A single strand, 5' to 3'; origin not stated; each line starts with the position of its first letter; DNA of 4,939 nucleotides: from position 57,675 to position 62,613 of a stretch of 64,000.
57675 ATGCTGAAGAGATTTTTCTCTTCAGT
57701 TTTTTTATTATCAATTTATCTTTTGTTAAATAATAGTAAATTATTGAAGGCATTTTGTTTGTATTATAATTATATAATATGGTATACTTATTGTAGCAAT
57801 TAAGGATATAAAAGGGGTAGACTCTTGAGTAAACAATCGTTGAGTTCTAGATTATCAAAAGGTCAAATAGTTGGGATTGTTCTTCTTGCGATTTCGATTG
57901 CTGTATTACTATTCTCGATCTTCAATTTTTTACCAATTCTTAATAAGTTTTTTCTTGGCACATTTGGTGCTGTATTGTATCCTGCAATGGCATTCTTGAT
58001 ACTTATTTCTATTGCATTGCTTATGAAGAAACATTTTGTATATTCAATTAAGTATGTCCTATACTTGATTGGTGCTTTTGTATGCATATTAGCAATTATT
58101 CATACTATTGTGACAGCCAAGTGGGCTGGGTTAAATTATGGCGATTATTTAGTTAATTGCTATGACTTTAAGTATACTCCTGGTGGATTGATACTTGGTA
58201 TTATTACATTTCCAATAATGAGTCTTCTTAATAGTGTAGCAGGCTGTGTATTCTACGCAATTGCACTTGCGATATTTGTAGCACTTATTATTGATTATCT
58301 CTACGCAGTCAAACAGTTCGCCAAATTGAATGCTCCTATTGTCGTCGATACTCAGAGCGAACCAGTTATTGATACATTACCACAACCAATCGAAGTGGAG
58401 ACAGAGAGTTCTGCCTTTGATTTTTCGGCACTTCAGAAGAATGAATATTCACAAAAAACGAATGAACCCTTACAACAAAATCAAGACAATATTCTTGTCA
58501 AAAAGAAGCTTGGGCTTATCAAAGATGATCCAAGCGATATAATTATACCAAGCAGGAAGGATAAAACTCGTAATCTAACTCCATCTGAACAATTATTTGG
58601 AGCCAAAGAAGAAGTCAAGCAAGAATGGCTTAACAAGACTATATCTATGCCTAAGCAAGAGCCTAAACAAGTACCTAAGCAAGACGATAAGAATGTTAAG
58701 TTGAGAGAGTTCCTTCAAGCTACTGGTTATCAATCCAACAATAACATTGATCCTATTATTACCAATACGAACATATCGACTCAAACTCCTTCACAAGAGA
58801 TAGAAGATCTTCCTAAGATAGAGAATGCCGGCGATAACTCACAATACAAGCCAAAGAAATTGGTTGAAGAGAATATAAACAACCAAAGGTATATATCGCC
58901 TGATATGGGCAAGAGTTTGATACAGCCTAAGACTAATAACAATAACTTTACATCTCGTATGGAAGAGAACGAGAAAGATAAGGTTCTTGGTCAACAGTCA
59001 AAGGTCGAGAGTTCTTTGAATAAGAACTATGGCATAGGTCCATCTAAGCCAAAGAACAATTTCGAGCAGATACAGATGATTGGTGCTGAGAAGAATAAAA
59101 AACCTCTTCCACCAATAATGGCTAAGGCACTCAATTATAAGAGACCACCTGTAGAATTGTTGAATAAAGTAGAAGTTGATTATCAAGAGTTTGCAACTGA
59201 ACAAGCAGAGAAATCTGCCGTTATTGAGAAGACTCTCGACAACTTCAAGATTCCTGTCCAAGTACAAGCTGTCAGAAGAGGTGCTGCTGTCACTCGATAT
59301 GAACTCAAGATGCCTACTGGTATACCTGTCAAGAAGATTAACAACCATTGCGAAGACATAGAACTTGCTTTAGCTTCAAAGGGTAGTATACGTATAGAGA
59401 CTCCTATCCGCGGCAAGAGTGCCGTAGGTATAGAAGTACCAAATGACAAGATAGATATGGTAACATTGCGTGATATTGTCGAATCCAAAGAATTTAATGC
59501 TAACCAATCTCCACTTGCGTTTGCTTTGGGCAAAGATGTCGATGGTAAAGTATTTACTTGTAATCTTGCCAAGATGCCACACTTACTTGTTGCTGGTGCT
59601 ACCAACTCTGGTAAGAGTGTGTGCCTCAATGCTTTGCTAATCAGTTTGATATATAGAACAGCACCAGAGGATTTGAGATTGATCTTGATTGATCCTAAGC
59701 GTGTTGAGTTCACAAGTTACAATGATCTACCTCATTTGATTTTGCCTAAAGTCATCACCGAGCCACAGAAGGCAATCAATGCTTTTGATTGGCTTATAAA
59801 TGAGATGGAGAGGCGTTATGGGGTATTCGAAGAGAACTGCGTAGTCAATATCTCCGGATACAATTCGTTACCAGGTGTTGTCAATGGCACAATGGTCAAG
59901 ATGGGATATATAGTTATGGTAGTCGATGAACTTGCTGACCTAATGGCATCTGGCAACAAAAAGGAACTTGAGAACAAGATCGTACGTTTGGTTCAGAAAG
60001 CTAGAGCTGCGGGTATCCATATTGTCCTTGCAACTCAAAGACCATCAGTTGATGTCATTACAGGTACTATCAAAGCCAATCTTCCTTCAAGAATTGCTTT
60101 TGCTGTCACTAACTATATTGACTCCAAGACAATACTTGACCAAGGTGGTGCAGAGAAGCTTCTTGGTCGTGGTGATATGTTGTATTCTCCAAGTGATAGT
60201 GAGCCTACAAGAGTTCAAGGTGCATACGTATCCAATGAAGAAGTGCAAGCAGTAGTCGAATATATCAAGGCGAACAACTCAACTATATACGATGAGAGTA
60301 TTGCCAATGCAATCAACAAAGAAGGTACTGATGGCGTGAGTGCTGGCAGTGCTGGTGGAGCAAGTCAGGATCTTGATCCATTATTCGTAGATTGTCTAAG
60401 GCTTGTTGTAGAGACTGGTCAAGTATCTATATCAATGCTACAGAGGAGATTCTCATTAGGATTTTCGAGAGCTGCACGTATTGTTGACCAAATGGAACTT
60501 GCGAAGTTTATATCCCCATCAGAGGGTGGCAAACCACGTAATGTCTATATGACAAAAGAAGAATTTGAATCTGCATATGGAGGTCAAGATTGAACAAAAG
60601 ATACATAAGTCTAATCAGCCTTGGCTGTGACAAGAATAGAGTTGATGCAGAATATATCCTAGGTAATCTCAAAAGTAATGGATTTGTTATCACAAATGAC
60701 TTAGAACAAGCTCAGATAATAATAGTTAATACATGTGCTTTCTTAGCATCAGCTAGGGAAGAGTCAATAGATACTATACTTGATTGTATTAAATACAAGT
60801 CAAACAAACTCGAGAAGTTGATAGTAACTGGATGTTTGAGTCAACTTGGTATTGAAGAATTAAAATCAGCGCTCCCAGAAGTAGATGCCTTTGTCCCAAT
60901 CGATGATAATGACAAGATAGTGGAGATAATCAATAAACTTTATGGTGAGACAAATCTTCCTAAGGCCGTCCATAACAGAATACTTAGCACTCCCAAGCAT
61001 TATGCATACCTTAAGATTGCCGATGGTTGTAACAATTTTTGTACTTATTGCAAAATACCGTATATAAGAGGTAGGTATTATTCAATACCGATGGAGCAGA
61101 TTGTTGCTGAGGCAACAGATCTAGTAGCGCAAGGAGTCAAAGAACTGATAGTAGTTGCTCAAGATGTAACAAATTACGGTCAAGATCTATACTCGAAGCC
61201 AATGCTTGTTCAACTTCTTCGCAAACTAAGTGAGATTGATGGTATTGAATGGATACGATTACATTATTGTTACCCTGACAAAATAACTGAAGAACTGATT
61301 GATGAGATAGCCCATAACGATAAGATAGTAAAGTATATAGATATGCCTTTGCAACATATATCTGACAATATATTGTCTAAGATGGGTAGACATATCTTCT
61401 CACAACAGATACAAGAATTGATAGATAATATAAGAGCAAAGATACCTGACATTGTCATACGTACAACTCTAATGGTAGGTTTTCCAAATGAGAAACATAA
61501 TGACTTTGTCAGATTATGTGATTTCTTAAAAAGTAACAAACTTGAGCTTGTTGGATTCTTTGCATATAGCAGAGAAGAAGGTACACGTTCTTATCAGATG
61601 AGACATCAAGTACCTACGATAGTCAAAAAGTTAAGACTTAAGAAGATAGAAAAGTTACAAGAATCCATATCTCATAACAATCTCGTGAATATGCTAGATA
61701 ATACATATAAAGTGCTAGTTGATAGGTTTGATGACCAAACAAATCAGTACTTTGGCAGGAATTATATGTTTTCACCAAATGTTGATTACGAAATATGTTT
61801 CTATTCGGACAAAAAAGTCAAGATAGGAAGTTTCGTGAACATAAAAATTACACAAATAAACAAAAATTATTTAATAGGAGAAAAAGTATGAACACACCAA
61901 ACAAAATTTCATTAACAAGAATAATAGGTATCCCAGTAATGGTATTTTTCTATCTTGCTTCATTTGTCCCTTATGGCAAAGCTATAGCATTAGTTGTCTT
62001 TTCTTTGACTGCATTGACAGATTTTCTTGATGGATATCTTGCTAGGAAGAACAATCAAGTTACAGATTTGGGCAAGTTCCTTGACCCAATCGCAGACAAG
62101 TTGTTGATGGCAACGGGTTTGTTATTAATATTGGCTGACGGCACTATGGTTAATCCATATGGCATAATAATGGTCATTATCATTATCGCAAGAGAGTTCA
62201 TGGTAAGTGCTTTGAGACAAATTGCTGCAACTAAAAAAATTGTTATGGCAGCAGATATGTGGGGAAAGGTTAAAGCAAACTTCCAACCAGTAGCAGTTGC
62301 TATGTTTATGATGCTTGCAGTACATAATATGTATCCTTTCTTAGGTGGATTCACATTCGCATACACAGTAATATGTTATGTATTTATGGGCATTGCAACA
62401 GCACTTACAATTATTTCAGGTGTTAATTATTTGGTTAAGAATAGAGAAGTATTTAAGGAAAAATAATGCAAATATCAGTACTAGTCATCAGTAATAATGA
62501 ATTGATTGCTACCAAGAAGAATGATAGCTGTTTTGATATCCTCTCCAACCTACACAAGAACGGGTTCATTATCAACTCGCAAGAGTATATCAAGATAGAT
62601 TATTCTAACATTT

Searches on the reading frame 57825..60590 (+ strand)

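Call 59: search_protein_families(library=pfam, proteins=[window:57825-60590:+], max_evalue=0.00001)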
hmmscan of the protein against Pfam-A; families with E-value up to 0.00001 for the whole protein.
window:57825-60590:+ (922 aa): 3 families
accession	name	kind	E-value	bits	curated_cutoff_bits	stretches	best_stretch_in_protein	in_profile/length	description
PF01580.24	FtsK_SpoIIIE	-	6.7e-60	202.7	24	1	548-742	2-221/221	FtsK/SpoIIIE family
PF09397.16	FtsK_gamma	-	7.8e-24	83.6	30.6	1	849-910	2-63/63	Ftsk gamma domain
PF17854.6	FtsK_alpha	-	1.8e-22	79.9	22.9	1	441-540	2-101/101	FtsK alpha domain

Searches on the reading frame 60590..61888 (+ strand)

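Call 59: search_protein_families(library=pfam, proteins=[window:60590-61888:+], max_evalue=0.00001)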
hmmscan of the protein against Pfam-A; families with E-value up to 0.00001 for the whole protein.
window:60590-61888:+ (433 aa): 3 families
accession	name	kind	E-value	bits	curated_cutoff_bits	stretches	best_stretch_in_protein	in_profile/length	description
PF04055.27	Radical_SAM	-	5.8e-24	85.6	29.5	1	143-313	3-166/166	Radical SAM superfamily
PF00919.26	UPF0004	-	2.8e-23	82.2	27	1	7-102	3-97/98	Uncharacterized protein family UPF0004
PF18693.7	TRAM_2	-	5.1e-14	52.6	27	1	372-433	4-63/63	TRAM domain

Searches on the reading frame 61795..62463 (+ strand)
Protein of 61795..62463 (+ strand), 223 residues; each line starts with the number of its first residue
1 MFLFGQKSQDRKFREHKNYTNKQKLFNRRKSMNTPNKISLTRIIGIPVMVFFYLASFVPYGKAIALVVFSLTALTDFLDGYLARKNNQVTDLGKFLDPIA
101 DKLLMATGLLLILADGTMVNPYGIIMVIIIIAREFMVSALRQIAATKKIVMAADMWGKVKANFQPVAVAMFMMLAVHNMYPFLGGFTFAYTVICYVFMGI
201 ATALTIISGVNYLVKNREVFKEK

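Call 59: search_protein_families(library=pfam, proteins=[window:61795-62463:+], max_evalue=0.00001)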
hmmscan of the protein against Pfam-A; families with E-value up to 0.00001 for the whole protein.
window:61795-62463:+ (223 aa): 1 family
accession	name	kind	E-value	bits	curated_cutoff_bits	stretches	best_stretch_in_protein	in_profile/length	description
PF01066.26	CDP-OH_P_transf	-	2.3e-37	129.2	22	1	32-195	1-140/152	CDP-alcohol phosphatidyltransferase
